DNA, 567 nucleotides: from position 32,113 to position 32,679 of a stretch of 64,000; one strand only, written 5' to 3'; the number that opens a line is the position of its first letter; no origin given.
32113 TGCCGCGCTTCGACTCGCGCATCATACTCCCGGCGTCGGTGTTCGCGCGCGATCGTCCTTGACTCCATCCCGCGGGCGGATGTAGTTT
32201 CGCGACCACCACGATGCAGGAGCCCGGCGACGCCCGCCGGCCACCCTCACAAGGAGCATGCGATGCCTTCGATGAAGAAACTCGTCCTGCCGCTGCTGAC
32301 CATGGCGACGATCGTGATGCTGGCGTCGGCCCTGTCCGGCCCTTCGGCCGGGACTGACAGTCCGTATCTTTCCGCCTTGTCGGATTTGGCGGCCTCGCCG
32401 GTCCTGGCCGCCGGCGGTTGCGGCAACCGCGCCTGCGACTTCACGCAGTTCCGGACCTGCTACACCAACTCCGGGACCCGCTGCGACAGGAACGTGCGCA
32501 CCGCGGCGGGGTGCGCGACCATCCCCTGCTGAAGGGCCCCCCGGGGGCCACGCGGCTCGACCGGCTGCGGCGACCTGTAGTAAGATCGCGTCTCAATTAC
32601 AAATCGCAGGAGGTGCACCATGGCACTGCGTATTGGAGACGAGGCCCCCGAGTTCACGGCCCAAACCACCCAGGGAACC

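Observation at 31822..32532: Divergent pair of paralogous secreted 6-Cys peptides with a conserved PY(L/V)SAL(S/A)DLA segment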

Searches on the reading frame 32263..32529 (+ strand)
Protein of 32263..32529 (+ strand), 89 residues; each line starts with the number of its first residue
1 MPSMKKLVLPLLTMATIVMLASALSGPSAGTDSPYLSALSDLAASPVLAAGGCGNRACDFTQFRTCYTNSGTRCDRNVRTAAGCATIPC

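Call 4: search_protein_families(library=pfam, proteins=[window:32263-32529:+], max_evalue=10)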
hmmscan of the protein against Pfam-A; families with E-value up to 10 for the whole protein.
seq(89 aa): 1 family
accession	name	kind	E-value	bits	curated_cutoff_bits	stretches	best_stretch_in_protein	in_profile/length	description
PF00977.27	His_biosynth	-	0.14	12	23.6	1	15-56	161-202/228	Histidine biosynthesis protein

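Call 5: search_protein_families(library=ncbifam, proteins=[window:32263-32529:+], max_evalue=10)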
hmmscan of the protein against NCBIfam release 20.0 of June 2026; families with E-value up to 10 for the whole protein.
seq(89 aa): 1 family
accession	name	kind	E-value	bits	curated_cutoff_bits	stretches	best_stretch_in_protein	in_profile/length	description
NF033639.1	intimin_alpha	exception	0.24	9.1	2050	1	36-85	121-170/940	intimin type alpha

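Call 7: find_homologous_proteins(query=A1, max_evalue=0.01)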
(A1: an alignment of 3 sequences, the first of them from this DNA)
Query A1 (3 sequences) (89 aa, profile of the alignment): 20 proteins with E <= 0.01 among 954 candidates.
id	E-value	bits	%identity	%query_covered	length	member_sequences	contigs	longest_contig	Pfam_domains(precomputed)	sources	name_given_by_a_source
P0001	5.5e-39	150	37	47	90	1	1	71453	-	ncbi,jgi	jgi:hypothetical protein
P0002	5.1e-35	137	44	36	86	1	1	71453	-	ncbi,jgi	jgi:hypothetical protein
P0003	4.2e-29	118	34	82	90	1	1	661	-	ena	-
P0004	5.9e-29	118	32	78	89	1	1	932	-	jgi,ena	-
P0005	9.7e-28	114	100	100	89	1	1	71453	-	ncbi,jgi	jgi:hypothetical protein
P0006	3.0e-25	106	35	58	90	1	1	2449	-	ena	-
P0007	1.9e-23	100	39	31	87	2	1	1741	-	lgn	-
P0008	1.9e-23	100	33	64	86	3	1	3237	-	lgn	-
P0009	8.6e-23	98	38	36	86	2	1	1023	-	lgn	-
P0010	1.0e-22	98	31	72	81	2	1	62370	-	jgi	jgi:hypothetical protein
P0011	5.9e-22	95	29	62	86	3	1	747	-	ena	-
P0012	5.8e-18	83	73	100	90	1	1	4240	-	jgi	-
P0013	2.4e-15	74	67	97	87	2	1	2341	-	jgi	jgi:hypothetical protein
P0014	2.4e-14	71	44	69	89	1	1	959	-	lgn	-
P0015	2.5e-11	61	69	75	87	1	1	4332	-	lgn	-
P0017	5.8e-8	51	61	97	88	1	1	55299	-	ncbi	-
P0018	4.2e-7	48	42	71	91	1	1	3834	-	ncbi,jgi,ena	-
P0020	2.2e-4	39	38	63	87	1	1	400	-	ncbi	-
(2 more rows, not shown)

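Call 9: find_encoding_contigs(protein=P0005, flank=10000, max_places=4)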
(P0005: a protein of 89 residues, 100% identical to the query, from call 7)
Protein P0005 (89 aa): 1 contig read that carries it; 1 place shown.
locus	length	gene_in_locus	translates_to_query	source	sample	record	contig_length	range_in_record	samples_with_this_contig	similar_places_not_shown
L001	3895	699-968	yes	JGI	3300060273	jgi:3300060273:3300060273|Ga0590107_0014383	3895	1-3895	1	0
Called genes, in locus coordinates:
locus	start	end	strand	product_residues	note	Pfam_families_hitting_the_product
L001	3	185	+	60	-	?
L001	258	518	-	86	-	-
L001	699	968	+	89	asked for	-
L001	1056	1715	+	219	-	PF00578:AhpC-TSA, PF08534:Redoxin, PF10417:1-cysPrx_C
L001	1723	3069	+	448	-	PF00291:PALP, PF00581:Rhodanese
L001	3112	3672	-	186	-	-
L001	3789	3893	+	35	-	?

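Call 10: find_encoding_contigs(protein=P0001, flank=10000, max_places=4)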
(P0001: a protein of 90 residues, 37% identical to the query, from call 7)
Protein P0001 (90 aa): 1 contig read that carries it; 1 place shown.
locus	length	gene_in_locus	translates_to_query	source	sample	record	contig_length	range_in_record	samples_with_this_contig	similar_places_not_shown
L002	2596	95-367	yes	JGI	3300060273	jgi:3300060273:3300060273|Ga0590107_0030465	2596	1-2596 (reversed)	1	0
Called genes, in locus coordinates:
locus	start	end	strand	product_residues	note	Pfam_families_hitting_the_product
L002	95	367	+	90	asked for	-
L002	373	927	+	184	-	PF02627:CMD (faint)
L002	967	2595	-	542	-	?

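Call 11: find_encoding_contigs(protein=P0010, flank=10000, max_places=4)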
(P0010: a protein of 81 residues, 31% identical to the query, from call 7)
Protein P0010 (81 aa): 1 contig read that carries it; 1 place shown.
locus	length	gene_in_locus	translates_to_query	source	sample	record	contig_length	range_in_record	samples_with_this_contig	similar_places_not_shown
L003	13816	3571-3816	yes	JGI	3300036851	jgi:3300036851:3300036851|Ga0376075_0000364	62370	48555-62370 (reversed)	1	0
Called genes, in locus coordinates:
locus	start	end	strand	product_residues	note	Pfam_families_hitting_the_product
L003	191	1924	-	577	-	PF02630:SCO1-SenC, PF03150:CCP_MauG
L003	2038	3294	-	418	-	PF05694:SBP56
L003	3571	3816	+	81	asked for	-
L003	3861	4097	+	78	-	PF13490:zf-HC2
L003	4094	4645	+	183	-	PF02627:CMD (faint)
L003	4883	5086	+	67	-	PF00313:CSD, PF08206:OB_RNB (weak)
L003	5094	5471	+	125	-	PF00076:RRM_1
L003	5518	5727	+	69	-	-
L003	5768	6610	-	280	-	PF13489:Methyltransf_23, PF02353:CMAS (weak), PF13847:Methyltransf_31, PF08241:Methyltransf_11, PF08242:Methyltransf_12, PF13649:Methyltransf_25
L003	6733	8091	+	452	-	PF07969:Amidohydro_3 (weak), PF01979:Amidohydro_1, PF07969:Amidohydro_3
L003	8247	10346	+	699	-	PF13520:AA_permease_2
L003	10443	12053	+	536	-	PF03372:Exo_endo_phos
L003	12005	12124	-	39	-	-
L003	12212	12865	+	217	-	PF02900:LigB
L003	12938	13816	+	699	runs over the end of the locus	PF01590:GAF (weak), PF13185:GAF_2 (weak), PF01590:GAF (weak), PF00158:Sigma54_activat, PF14532:Sigma54_activ_2, PF07728:AAA_5, PF25601:AAA_lid_14, PF02954:HTH_8, +4 more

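Call 12: find_encoding_contigs(protein=P0017, flank=10000, max_places=4)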
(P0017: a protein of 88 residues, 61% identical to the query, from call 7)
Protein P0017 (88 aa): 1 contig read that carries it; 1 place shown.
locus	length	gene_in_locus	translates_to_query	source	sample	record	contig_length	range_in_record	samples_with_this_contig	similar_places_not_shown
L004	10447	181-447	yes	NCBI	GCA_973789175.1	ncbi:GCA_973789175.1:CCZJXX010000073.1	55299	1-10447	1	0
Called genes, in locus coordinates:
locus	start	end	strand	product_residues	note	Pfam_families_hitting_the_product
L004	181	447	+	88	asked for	-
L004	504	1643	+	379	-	PF04055:Radical_SAM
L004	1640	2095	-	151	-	PF00072:Response_reg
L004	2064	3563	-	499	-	PF17152:CHASE8, PF00672:HAMP, PF00512:HisKA, PF02518:HATPase_c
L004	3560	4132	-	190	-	PF13689:DUF4154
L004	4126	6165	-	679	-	PF07715:Plug, PF00593:TonB_dep_Rec_b-barrel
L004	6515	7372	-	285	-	PF19420:DDAH_eukar, PF02274:ADI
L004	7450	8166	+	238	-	PF00881:Nitroreductase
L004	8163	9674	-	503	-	PF00293:NUDIX (faint), PF00753:Lactamase_B, PF12706:Lactamase_B_2 (weak), PF17778:WHD_BLACT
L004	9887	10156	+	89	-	-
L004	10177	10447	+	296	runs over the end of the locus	PF08543:Phos_pyr_kin, PF00294:PfkB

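Call 21: find_related_loci(query=A4, collection=genome_contigs, flank=10000)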
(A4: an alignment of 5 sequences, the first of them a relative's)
Query A4 (89 aa) in genome_contigs; peptide patterns used: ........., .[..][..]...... (x = any residue, [..] = any of these).
27 stretches matched a pattern; 1 encode a relative of the query (tblastn E <= 1e-3); 1 distinct loci.
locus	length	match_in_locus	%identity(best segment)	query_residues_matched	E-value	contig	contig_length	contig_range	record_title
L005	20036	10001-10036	83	51-62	1e-4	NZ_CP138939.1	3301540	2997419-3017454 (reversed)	Synechococcus sp. MIT S1220 chromosome, complete genome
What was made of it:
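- Tried and rejected: The one genome_contigs scan used B-specific patterns and returned only a spurious 12-residue match in Synechococcus (call 21).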

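Call 22: find_homologous_proteins(query=A2, max_evalue=0.1)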
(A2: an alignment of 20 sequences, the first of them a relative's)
Query A2 (20 sequences) (89 aa, profile of the alignment): 18 proteins with E <= 0.1 among 8000 candidates.
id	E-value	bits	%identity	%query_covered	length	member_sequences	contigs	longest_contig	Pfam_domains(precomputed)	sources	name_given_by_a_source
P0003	2.3e-32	129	34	82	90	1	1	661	-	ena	-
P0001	4.5e-31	125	37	47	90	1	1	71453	-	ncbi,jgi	jgi:hypothetical protein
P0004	4.8e-31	125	32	78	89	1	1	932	-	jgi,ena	-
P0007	6.4e-28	115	39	31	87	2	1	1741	-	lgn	-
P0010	9.4e-28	114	31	72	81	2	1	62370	-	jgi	jgi:hypothetical protein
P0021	2.8e-24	103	36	83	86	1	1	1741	-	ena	-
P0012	4.4e-24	102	73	100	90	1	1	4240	-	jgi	-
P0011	6.8e-24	102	29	62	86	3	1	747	-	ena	-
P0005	8.5e-24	101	100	100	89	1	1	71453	-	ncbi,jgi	jgi:hypothetical protein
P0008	1.2e-23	101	33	64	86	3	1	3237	-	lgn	-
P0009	1.2e-23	101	38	36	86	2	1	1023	-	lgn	-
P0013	4.6e-23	99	67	97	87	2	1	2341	-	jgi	jgi:hypothetical protein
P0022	3.1e-22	96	36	83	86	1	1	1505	-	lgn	-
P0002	5.4e-22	96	44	36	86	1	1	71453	-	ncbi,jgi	jgi:hypothetical protein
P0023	4.9e-16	77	40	49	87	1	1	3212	-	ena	-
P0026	1.2e-4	40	-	-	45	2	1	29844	-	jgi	jgi:hypothetical protein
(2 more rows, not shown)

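Call 25: find_encoding_contigs(protein=P0026, flank=10000, max_places=3)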
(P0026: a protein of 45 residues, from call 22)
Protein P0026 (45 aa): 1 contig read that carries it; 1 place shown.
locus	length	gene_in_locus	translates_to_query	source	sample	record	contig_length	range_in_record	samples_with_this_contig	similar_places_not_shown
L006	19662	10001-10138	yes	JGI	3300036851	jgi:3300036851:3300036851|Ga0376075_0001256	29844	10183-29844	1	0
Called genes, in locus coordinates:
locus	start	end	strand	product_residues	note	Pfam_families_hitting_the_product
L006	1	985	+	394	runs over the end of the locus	PF13424:TPR_12 (faint), PF13431:TPR_17 (faint), PF14559:TPR_19 (faint), PF07719:TPR_2 (faint), PF13414:TPR_11 (faint), PF13428:TPR_14 (faint), PF13181:TPR_8 (faint), PF13432:TPR_16 (weak), +3 more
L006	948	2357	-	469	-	PF07690:MFS_1, PF12832:MFS_1_like (weak)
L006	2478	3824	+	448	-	PF00324:AA_permease, PF13520:AA_permease_2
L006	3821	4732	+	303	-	PF01370:Epimerase, PF08338:DUF1731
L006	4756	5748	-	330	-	PF00291:PALP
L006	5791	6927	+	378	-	PF13349:DUF4097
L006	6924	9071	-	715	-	PF11897:DUF3417, PF00343:Phosphorylase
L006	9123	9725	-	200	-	-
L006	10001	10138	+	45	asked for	-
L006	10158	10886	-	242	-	PF01987:AIM24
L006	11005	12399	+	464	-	PF01946:Thi4 (weak), PF07992:Pyr_redox_2 (faint), PF00890:FAD_binding_2 (weak), PF01266:DAO (weak), PF01593:Amino_oxidase, PF12831:FAD_oxidored, PF13450:NAD_binding_8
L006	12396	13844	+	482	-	-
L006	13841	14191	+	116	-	PF06170:DUF983 (weak)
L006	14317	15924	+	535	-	PF14306:PUA_2, PF01747:ATP-sulfurylase, PF01583:APS_kinase (faint)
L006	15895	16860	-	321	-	PF02574:S-methyl_trans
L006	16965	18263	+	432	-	PF01979:Amidohydro_1, PF07969:Amidohydro_3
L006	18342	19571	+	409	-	-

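Call 26: find_encoding_contigs(protein=P0012, flank=10000, max_places=3)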
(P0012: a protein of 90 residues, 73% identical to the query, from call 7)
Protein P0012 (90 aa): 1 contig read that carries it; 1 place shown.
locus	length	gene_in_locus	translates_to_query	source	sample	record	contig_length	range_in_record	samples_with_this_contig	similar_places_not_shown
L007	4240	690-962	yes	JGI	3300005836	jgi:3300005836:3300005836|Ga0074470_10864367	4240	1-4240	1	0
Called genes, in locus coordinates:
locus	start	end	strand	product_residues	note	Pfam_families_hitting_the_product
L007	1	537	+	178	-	?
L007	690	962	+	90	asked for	-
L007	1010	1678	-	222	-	-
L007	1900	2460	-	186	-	-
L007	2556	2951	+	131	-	-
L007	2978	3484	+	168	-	PF00583:Acetyltransf_1, PF13673:Acetyltransf_10, PF13508:Acetyltransf_7, PF08445:FR47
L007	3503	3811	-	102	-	-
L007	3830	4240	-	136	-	?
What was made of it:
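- Checked: The divergent A/B pairing is not conserved elsewhere: the B orthologue in L007 and the A-like copy in L006 have no partner (calls 25, 26).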

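Call 29: search_protein_representatives(alignment_id=A2)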
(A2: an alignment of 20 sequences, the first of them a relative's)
Query: 20 sequences, 89 profile positions. Proteins with E-value up to 0.001 (for the whole library): 356; up to 1e-10: 159; up to 1e-30: 1. The best 150 are listed.
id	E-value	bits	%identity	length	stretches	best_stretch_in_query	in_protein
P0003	7.4e-33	128.8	-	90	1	1-89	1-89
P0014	2.4e-25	104.7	-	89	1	1-89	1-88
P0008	3.7e-24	100.9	-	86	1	1-89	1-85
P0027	1.3e-18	83.1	-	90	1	1-89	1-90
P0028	2.5e-18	82.2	-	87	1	1-89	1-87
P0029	9.9e-18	80.3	-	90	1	1-89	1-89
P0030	1.1e-17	80.2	-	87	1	1-89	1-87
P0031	1.2e-17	80.0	-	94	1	1-89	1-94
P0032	2.0e-17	79.3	-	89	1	1-89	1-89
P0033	7.7e-17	77.4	-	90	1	1-89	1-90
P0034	8.2e-17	77.3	-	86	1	1-89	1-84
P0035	8.3e-17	77.3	-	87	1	1-89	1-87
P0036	8.7e-17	77.3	-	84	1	1-89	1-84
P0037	1.4e-16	76.6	-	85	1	1-89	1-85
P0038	1.4e-16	76.6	-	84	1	1-89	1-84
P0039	1.5e-16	76.5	-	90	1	1-89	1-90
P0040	2.3e-16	75.9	-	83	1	1-89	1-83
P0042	2.5e-16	75.8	-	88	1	1-89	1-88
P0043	4.0e-16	75.1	-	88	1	1-89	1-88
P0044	5.0e-16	74.8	-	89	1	1-89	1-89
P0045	5.0e-16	74.8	-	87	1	1-89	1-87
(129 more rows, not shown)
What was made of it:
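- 356 representative clusters at E<=1e-3, and 159 at E<=1e-10, almost all full length at 80-98 aa (call 29). 356 clusters of the same length (call 29).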

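Call 44: predict_structure(alignment_id=A5)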
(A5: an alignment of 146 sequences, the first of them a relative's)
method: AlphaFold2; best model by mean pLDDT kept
length: 89 residues; sequences in the alignment: 146
mean_pLDDT: 72.4   pTM: 0.38
mean pLDDT of the five models: 72.4, 71.6, 70.7, 68.9, 67.6
residues with pLDDT >= 90: 6; 70-90: 44; 50-70: 37; < 50: 2
segments of 3 or more residues with pLDDT < 50: none
pLDDT, mean of each block of 10 residues (from residue 1): 62 85 64 54 55 82 86 81 82
secondary structure, 60 per line:
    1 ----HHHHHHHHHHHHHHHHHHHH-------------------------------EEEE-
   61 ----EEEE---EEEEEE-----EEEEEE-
elements in order: H5-24 E56-59 E65-68 E72-77 E83-88
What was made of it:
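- On Sec-type exported precursor (generic signal peptide): AlphaFold2 places a helix at residues 5-24 (call 44).
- The motif region is predicted to be disordered (pLDDT about 55, call 44).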

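Call 47: fold_search(model_id=the predicted structure, library=pdb)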
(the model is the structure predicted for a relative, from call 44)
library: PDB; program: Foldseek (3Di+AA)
matches with E <= 10: 3; with E <= 0.001: 0
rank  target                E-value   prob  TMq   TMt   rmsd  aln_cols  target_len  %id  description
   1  6bn0_B                7.8e+00  0.02  0.16  0.17   7.5        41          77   12  Avirulence protein 4 (Avr4) from Cladosporium fulvum bound to the hexasaccharide of chitin (released 2018-08-22)
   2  6bn0_D                8.3e+00  0.02  0.16  0.18   7.3        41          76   12  Avirulence protein 4 (Avr4) from Cladosporium fulvum bound to the hexasaccharide of chitin (released 2018-08-22)
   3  6bn0_A                9.5e+00  0.02  0.16  0.17   8.4        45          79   11  Avirulence protein 4 (Avr4) from Cladosporium fulvum bound to the hexasaccharide of chitin (released 2018-08-22)

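Call 52: search_protein_families(library=pfam, proteins=[L004:504-1643:+, L003:3861-4097:+], max_evalue=0.01)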
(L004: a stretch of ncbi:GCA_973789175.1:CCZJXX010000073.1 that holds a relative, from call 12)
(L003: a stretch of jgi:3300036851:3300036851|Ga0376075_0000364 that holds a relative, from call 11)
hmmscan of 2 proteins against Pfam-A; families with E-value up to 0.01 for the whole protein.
L004:504-1643:+ (379 aa): 1 family
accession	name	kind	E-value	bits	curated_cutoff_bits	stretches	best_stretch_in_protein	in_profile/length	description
PF04055.27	Radical_SAM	-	8.8e-17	62.2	29.5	1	94-245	6-163/166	Radical SAM superfamily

L003:3861-4097:+ (78 aa): 2 families
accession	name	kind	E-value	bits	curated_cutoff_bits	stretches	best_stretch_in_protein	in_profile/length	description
PF13490.11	zf-HC2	-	1.4e-07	31.9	22.2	1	4-37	1-34/35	Putative zinc-finger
PF24175.2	SU10_adaptor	-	0.0044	17.9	27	1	4-64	3-62/194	SU10 adaptor protein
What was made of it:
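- P0017 is followed 57 bp later by a 379-aa radical-SAM gene (calls 12, 52).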

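Call 64: list_cluster_members(proteins=[P0018, P0020, P0027, P0028, P0029, P0030, P0031, P0032, P0033, P0034])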
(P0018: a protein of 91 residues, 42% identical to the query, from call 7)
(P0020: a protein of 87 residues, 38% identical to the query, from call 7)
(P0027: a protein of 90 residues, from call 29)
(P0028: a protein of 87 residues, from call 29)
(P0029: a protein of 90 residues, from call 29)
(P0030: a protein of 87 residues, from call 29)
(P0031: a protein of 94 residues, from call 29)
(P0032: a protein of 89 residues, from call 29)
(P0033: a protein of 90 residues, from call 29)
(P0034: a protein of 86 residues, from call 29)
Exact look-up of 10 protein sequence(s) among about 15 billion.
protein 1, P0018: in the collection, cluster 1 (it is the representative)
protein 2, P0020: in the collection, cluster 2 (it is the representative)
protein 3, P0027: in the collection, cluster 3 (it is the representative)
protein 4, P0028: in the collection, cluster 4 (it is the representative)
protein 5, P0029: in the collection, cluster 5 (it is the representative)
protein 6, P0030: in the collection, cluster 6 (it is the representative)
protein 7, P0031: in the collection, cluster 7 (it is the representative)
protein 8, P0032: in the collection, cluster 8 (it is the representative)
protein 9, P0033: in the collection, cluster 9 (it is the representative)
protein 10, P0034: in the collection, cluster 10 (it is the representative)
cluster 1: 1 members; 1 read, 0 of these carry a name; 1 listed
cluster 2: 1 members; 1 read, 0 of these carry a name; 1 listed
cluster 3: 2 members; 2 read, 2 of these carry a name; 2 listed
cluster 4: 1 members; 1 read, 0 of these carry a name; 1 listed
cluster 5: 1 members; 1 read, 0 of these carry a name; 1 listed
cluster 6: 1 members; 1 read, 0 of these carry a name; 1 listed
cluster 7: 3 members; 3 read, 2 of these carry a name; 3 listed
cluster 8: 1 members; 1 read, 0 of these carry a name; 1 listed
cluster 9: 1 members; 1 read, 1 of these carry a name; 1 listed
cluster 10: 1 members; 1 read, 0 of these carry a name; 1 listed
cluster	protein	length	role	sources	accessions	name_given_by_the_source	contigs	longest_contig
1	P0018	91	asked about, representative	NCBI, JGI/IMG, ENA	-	-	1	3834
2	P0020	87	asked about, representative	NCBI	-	-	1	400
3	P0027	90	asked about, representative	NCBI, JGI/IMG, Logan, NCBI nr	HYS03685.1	MAG TPA: hypothetical protein VEW47_00685 [Candidatus Dormibacteraeota bacterium] | hypothetical protein [Candidatus Dormibacteraeota bacterium]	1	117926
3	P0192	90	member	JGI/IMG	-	hypothetical protein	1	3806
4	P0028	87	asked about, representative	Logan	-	-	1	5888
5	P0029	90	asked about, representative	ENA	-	-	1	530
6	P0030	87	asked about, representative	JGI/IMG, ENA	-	-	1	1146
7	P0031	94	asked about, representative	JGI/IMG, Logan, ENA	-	-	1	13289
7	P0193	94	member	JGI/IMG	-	hypothetical protein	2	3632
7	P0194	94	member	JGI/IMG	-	hypothetical protein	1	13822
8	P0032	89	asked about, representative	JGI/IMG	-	-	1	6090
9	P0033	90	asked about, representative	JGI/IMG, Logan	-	hypothetical protein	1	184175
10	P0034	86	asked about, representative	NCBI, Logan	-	-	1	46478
